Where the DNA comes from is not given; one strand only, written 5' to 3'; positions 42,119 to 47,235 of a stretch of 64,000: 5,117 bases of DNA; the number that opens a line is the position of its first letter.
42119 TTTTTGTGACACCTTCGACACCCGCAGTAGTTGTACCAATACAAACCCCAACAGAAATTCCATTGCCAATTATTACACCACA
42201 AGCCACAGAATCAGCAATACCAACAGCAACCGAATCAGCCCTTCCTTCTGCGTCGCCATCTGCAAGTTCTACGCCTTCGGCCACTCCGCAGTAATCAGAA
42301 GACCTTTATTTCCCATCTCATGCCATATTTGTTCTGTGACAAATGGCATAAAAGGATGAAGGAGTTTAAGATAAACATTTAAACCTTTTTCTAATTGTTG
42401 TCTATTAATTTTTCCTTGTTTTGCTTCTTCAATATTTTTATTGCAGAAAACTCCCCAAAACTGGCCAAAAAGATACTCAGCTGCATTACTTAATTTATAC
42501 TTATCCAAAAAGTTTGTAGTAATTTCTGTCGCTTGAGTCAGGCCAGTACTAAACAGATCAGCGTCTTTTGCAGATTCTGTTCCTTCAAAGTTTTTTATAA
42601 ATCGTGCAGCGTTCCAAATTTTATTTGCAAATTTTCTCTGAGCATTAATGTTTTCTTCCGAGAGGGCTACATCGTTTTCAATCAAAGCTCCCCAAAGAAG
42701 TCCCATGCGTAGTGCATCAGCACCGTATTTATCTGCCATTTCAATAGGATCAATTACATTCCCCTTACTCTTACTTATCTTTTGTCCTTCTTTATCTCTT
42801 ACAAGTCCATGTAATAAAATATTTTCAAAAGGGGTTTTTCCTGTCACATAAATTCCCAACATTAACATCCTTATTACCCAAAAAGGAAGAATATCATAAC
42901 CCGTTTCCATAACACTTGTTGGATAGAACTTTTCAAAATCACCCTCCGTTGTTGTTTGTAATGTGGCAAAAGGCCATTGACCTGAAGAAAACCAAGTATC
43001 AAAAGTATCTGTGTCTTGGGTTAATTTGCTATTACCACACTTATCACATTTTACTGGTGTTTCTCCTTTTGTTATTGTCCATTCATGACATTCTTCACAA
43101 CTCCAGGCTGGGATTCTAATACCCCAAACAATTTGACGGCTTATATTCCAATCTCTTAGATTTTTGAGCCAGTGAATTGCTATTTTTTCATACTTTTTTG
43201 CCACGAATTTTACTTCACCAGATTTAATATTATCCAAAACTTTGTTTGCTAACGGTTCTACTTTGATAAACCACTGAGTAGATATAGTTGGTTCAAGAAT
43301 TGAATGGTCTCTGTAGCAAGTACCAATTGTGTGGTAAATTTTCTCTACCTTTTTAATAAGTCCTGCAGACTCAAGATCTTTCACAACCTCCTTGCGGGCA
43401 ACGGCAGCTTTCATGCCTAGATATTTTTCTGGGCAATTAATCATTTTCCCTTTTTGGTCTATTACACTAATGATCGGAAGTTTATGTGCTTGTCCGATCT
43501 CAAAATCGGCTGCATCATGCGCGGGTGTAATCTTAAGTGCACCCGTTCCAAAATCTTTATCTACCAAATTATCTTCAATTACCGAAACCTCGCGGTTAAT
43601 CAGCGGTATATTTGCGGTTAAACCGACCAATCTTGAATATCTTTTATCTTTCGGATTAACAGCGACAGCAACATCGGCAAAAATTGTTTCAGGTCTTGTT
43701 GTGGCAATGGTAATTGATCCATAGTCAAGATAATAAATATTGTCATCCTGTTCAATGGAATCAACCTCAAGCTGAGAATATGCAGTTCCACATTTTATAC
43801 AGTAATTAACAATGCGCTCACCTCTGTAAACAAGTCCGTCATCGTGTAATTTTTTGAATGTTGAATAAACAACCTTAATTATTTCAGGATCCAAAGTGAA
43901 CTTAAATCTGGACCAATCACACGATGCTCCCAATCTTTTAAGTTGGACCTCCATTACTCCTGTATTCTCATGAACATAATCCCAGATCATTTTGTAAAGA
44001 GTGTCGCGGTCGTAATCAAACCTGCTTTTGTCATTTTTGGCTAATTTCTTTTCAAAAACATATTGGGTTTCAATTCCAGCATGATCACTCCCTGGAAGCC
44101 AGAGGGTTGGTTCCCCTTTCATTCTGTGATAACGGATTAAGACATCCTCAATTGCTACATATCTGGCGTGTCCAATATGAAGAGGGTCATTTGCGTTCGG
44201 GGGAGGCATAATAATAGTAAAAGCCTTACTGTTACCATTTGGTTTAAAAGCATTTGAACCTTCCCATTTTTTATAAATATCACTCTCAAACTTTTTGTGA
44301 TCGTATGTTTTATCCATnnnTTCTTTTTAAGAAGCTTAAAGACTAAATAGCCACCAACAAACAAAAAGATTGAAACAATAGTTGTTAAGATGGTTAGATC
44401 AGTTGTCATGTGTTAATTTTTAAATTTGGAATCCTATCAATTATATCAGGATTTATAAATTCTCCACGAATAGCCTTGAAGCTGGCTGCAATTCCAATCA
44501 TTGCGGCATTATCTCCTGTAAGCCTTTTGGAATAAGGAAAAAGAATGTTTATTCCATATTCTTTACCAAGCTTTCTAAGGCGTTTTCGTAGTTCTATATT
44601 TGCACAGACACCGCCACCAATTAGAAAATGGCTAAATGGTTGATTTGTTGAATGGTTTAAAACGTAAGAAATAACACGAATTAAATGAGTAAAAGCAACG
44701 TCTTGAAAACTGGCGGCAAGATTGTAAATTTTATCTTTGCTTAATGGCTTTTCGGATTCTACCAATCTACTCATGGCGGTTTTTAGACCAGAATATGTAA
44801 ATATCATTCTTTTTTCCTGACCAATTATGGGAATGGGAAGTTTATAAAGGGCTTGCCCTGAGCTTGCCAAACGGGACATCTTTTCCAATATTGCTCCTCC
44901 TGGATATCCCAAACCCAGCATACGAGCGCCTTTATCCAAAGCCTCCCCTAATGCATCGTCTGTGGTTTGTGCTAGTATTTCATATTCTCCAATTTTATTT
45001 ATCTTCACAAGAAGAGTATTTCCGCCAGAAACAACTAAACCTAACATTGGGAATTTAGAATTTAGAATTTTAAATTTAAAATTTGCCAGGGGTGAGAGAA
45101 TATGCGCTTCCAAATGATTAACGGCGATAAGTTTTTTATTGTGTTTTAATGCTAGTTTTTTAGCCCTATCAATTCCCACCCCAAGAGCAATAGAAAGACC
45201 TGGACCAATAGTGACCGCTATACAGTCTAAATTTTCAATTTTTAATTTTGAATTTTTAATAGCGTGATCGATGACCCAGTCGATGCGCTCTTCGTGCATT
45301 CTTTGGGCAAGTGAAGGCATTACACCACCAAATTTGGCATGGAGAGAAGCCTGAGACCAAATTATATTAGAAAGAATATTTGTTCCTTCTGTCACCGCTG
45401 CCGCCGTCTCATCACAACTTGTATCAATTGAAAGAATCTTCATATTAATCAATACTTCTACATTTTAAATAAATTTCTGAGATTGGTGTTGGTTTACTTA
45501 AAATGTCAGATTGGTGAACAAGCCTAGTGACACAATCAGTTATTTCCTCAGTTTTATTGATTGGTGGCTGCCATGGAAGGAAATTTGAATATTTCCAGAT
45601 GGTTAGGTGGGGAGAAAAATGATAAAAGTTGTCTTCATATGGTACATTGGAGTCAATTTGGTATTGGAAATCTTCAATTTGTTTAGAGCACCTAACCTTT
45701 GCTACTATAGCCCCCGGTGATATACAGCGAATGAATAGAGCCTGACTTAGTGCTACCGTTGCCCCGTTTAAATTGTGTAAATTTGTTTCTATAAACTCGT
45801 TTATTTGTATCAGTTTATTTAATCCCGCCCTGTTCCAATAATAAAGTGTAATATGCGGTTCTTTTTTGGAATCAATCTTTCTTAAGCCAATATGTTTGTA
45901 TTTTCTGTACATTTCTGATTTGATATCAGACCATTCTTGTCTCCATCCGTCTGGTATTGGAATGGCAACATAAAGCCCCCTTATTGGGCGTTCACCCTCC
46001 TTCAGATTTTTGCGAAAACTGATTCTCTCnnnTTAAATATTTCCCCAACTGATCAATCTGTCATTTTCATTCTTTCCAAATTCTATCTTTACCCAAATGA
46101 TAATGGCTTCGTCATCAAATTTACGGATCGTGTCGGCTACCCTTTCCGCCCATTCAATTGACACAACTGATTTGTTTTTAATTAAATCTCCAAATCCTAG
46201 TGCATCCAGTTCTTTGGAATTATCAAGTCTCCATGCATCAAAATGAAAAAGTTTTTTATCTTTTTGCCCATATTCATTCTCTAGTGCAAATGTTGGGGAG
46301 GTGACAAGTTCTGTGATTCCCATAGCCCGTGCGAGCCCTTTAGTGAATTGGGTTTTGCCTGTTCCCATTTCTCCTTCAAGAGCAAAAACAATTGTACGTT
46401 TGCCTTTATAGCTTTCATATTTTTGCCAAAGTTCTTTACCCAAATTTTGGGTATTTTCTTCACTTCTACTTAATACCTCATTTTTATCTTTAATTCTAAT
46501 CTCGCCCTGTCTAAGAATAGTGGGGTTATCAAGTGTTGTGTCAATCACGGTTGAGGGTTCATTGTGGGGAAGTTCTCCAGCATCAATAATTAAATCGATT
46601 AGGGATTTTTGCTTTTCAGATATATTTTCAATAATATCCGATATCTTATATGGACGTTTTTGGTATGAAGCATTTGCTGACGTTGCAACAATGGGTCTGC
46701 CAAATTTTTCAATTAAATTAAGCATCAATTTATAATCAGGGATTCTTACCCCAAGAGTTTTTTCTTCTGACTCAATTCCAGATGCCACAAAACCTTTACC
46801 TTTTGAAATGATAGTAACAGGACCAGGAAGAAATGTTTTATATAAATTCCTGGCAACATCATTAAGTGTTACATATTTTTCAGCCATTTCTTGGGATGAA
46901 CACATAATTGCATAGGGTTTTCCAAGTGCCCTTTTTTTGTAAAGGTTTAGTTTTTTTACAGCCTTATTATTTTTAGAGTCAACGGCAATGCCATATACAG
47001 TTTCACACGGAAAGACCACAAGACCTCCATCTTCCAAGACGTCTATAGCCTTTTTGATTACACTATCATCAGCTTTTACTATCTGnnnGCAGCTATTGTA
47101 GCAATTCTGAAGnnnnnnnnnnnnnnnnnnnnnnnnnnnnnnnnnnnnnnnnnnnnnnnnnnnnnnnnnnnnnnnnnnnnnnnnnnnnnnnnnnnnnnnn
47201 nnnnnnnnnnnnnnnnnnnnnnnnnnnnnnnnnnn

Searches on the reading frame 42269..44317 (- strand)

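Call 42: search_protein_families(library=pfam, proteins=[window:42269-44317:-], max_evalue=0.001)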
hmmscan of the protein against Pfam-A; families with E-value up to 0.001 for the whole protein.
window:42269-44317:- (682 aa): 5 families
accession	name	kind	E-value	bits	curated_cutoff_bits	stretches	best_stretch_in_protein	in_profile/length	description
PF00133.28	tRNA-synt_1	-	2.4e-123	412.4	22.7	1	14-550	2-411/414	tRNA synthetases class I (I, L, M and V)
PF09334.17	tRNA-synt_1g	-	1.7e-26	93.3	20.1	3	38-185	6-135/391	tRNA synthetases class I (M)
PF08264.19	Anticodon_1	-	6.1e-18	65.6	25.1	1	593-681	8-106/148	Anticodon-binding domain of tRNA ligase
PF13603.12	tRNA-synt_1_2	-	3.1e-09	37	25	1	231-296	85-150/185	Leucyl-tRNA synthetase, editing domain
PF01406.26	tRNA-synt_1e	-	0.00021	21.2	27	0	496-559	236-298/301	tRNA synthetases class I (C) catalytic domain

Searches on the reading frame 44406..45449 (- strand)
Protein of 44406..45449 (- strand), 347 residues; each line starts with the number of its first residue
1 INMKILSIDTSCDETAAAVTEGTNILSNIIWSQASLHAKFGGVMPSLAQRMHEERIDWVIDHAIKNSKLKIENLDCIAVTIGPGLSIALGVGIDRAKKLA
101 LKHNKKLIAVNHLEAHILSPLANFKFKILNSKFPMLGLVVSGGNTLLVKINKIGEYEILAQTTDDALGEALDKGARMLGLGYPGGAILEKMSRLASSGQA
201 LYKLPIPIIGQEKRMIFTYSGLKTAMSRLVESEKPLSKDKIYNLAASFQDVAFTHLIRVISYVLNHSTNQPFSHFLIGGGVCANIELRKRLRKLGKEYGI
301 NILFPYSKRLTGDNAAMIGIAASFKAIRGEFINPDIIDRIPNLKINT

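Call 104: search_protein_families(library=pfam, proteins=[window:44406-45449:-], max_evalue=0.001)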
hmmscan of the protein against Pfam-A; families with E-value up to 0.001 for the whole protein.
window:44406-45449:- (347 aa): 1 family
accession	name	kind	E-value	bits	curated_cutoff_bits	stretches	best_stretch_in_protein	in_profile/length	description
PF00814.31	TsaD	-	4.7e-73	246.6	24.8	1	24-319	1-263/264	tRNA N6-adenosine threonylcarbamoyltransferase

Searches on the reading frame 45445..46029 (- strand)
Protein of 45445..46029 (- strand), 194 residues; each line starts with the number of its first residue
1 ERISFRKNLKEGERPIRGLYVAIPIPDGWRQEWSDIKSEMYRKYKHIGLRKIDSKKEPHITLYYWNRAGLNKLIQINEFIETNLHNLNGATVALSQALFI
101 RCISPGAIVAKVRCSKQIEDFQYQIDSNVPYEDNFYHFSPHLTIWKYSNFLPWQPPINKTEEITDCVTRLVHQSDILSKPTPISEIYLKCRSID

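Call 94: search_protein_families(library=pfam, proteins=[window:45445-46029:-], max_evalue=0.001)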
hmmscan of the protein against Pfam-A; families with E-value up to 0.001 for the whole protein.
window:45445-46029:- (194 aa): 1 family
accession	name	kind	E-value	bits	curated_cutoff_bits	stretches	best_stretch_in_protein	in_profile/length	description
PF13563.12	2_5_RNA_ligase2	-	0.00014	22.4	27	1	53-147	21-116/152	2'-5' RNA ligase superfamily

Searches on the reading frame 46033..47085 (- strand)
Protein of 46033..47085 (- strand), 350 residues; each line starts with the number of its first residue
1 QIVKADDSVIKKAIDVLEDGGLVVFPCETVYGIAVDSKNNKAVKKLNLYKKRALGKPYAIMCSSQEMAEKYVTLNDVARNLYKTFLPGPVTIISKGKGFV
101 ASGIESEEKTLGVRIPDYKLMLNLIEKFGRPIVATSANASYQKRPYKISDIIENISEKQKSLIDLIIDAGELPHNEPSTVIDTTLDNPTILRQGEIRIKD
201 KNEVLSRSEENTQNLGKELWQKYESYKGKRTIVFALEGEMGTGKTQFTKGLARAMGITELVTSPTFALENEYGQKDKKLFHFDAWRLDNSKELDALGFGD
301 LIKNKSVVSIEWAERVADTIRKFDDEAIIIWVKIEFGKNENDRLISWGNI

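Call 104: search_protein_families(library=pfam, proteins=[window:46033-47085:-], max_evalue=0.001)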
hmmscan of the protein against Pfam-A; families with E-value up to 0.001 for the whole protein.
window:46033-47085:- (350 aa): 3 families
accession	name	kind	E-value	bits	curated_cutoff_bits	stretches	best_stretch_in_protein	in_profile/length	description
PF01300.24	Sua5_yciO_yrdC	-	1.1e-48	165.5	25.1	1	16-194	2-178/178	Telomere recombination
PF02367.23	TsaE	-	4.2e-32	111.2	26.6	1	207-328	2-114/128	Threonylcarbamoyl adenosine biosynthesis protein TsaE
PF07693.20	KAP_NTPase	-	0.00033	20.4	20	1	229-339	18-110/293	KAP family P-loop domain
